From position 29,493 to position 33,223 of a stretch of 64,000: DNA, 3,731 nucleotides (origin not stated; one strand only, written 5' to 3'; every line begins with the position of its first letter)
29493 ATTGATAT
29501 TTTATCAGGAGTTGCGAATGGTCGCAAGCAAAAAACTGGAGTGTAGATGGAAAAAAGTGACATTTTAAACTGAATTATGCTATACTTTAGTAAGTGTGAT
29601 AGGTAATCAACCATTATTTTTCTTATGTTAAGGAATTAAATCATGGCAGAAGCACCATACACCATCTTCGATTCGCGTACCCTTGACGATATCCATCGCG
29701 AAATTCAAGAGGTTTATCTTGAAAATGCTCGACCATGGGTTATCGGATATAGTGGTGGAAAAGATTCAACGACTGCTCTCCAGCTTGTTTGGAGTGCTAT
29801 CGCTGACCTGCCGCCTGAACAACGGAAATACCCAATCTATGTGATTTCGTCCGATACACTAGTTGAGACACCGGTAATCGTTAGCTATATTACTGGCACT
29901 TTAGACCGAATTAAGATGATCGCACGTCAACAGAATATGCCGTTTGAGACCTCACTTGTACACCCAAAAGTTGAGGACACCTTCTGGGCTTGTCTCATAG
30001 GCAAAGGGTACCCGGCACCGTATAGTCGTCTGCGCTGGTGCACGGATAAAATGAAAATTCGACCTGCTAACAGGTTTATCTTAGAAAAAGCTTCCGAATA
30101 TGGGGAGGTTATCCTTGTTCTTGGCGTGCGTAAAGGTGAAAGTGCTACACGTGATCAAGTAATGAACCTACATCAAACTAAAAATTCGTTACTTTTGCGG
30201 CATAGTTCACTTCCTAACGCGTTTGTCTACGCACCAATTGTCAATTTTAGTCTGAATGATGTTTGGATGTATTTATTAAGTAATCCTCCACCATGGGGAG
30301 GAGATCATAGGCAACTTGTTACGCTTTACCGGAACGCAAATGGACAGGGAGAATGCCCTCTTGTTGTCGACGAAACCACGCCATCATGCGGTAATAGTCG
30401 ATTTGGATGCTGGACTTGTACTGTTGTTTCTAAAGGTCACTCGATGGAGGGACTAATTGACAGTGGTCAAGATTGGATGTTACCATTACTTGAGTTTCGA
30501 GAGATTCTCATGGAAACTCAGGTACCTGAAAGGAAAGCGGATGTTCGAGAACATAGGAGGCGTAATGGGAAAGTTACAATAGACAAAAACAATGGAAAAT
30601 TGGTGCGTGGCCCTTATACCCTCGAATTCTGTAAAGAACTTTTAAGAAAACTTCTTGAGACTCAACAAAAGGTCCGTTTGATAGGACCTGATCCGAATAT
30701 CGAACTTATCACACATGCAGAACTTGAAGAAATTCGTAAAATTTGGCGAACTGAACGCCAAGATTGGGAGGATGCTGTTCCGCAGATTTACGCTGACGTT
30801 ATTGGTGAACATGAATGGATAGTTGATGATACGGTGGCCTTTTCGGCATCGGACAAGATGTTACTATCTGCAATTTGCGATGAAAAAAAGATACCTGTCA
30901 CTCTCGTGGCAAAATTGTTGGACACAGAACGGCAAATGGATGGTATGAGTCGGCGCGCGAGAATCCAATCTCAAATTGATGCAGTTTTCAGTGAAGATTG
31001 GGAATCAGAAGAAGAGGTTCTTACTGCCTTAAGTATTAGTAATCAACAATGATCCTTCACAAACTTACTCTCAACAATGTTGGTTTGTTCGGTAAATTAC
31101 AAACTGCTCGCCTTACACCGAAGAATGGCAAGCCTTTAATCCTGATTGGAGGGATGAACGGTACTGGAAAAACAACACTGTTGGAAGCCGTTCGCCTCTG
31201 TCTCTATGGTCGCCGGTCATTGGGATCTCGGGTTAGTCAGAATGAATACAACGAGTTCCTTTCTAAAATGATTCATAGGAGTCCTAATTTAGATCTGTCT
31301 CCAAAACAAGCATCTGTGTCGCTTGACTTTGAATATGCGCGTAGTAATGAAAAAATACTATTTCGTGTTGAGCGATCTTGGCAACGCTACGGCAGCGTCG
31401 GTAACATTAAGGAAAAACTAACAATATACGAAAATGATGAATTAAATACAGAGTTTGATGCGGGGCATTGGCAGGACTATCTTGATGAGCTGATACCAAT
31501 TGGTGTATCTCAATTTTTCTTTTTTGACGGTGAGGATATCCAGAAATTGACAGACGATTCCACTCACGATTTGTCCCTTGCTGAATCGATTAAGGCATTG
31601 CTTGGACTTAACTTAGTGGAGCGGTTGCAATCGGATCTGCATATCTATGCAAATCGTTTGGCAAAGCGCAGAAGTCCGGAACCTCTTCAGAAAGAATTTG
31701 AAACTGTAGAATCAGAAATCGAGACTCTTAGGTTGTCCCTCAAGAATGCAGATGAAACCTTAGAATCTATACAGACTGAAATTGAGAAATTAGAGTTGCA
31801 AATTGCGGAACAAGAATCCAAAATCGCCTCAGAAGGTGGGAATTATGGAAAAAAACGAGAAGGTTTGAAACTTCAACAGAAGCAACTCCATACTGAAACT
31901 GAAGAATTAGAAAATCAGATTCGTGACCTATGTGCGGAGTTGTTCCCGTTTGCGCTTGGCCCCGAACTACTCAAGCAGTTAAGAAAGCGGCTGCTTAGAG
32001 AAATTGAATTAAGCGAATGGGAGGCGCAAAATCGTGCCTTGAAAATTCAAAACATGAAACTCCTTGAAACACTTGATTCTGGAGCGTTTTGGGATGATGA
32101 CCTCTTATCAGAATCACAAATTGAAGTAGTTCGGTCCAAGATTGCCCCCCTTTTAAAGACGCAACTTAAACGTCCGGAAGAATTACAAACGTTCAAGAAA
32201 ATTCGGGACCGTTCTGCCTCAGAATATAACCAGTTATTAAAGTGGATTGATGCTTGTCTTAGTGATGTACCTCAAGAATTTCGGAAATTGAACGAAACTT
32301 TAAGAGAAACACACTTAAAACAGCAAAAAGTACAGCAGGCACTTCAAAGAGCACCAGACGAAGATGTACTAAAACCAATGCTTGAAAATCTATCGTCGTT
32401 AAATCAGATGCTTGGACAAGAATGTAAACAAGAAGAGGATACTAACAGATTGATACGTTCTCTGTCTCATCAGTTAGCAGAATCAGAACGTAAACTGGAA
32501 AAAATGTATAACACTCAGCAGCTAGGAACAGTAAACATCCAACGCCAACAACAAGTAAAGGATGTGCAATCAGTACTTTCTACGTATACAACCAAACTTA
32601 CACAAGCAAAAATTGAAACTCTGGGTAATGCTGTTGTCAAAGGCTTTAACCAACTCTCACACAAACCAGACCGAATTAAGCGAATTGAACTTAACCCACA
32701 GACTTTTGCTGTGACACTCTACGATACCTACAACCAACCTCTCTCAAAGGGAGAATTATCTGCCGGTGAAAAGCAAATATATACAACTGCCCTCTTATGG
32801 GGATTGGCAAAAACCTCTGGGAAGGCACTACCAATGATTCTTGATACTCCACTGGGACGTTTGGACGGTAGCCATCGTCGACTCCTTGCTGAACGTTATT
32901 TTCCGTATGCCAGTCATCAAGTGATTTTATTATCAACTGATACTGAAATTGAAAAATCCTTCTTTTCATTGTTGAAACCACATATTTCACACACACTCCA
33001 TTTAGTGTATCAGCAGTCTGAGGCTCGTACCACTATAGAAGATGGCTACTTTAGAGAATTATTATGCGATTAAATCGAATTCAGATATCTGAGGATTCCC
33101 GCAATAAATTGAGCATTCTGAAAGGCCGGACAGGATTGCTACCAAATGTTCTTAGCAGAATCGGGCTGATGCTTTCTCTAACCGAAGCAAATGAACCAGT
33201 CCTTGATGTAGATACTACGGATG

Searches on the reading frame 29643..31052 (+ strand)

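Call 50: search_protein_families(library=pfam, proteins=[window:29643-31052:+], max_evalue=0.0001)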
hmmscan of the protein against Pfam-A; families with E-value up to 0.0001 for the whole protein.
window:29643-31052:+ (469 aa): 1 family
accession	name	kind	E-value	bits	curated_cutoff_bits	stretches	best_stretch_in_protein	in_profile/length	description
PF01507.26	PAPS_reduct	-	9.2e-10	39.2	22.5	1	33-260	3-173/175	Phosphoadenosine phosphosulfate reductase domain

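Call 67: search_protein_families(library=padloc, proteins=[window:29643-31052:+], max_evalue=0.00001)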
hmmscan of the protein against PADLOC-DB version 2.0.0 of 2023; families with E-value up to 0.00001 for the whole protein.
window:29643-31052:+ (469 aa): 7 families
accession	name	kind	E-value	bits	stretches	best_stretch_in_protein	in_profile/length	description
PDLC02662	DndC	-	1e-194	646.1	1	9-461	6-464/481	DndC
PDLC02661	DndC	-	1.4e-192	638.9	1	9-460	2-462/468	DndC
PDLC02659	DndC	-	2.5e-133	443.9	3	18-211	17-210/586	DndC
PDLC02660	DndC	-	2.5e-133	443.9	3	18-211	17-210/586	DndC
PDLC03333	MTase_II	-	6.3e-128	425.7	1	9-460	22-493/544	Type II methyltransferase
PDLC02510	BrxP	-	1.8e-14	50.9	1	8-214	112-293/779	BrxP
PDLC02782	SspD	-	3.4e-08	31.5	1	33-172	3-124/277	SspD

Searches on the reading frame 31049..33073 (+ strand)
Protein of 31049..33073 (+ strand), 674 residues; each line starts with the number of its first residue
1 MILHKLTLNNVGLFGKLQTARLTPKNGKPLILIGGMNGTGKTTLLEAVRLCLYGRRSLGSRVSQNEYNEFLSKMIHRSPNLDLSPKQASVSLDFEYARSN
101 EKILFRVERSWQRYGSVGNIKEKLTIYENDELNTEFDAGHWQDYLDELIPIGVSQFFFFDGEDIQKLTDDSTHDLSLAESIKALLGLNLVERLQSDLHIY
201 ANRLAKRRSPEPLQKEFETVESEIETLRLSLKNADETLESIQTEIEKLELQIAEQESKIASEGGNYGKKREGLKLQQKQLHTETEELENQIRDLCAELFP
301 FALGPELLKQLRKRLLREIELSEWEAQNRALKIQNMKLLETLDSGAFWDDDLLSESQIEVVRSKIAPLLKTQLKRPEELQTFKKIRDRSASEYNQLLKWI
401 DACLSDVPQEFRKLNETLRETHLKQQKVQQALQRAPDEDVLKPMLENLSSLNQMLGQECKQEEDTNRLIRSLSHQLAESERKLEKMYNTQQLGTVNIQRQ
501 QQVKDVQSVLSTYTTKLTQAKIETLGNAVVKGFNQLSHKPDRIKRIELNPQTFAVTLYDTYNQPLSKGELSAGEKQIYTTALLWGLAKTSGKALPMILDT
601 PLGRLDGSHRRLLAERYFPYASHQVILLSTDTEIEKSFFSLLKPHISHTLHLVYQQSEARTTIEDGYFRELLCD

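Call 50: search_protein_families(library=pfam, proteins=[window:31049-33073:+], max_evalue=0.0001)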
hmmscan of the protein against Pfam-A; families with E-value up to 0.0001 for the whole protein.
window:31049-33073:+ (674 aa): 4 families
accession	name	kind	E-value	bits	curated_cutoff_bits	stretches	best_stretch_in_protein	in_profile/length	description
PF13476.12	AAA_23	-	4.4e-14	54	27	1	5-257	1-198/201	AAA domain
PF02463.25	SMC_N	-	7.5e-09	35.8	40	1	25-633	21-200/220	RecF/RecN/SMC N terminal domain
PF13555.12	AAA_29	-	1.1e-05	25.6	27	1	3-56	1-50/61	P-loop containing region of AAA domain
PF13304.12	AAA_21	-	1.4e-05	25.8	27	0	35-134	6-107/304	AAA domain, putative AbiEii toxin, Type IV TA system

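Call 67: search_protein_families(library=padloc, proteins=[window:31049-33073:+], max_evalue=0.00001)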
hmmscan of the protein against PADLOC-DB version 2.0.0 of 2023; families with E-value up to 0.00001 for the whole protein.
window:31049-33073:+ (674 aa): 60 families (the best 25 are shown)
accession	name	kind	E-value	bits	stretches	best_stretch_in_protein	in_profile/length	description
PDLC02663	DndD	-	6.2e-200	664.4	1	1-669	1-672/675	DndD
PDLC02756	PbeC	-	6.3e-186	618.2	1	1-654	1-643/643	PbeC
PDLC02668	DndD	-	3.1e-185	615.9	1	1-668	1-658/659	DndD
PDLC02667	DndD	-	2e-180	599.8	1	1-668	1-655/657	DndD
PDLC02740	PbeC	-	9.9e-156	518.2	1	1-659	1-646/648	PbeC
PDLC02731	PbeC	-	4.6e-146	486.3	1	1-655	1-644/645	PbeC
PDLC02664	DndD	-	7.5e-97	323.4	1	1-668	1-661/662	DndD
PDLC02665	DndD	-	1.4e-87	293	1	1-668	1-645/645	DndD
PDLC02735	PbeC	-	7.8e-85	283.9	1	25-654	31-652/652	PbeC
PDLC02752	PbeC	-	1.5e-69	233.3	1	1-664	1-643/644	PbeC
PDLC02727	PbeC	-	3.2e-69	232.2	1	1-660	1-659/660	PbeC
PDLC02754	PbeC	-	4.1e-69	231.9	1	3-657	3-642/646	PbeC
PDLC02736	PbeC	-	3.8e-68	228.6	1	1-652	1-670/685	PbeC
PDLC02666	DndD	-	2.4e-67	226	1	29-657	32-656/665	DndD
PDLC02733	PbeC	-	8.1e-63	210.9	1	23-652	23-665/672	PbeC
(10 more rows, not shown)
